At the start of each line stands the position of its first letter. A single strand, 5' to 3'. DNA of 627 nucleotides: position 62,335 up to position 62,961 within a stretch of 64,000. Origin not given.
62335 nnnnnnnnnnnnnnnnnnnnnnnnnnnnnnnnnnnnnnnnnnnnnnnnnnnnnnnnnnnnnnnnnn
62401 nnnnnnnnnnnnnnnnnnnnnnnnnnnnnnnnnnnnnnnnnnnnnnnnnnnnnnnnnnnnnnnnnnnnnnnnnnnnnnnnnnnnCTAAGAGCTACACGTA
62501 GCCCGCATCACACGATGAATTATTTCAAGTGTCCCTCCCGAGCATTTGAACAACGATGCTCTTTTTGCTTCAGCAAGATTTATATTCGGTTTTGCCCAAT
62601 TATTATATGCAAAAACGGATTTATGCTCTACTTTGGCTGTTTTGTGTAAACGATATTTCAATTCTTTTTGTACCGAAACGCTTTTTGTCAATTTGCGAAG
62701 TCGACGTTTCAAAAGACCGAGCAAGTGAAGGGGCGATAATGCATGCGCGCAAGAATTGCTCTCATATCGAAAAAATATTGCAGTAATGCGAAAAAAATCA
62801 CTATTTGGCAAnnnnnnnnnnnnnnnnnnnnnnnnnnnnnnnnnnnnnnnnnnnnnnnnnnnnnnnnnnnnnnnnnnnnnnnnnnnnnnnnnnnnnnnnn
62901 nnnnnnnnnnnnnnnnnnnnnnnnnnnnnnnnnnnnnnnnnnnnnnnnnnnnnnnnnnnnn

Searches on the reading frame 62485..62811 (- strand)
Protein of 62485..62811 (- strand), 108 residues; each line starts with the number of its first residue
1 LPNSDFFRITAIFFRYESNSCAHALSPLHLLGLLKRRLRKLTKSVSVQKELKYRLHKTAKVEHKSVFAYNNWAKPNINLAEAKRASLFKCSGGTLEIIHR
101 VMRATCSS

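Call 78: search_protein_families(library=pfam, proteins=[window:62485-62811:-], max_evalue=1)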
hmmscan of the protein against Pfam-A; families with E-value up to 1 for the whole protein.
window:62485-62811:- (108 aa): 1 family
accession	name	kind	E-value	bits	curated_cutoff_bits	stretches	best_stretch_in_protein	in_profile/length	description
PF14921.11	APCDDC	-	0.08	12.8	27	1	10-65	54-107/232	Adenomatosis polyposis coli down-regulated 1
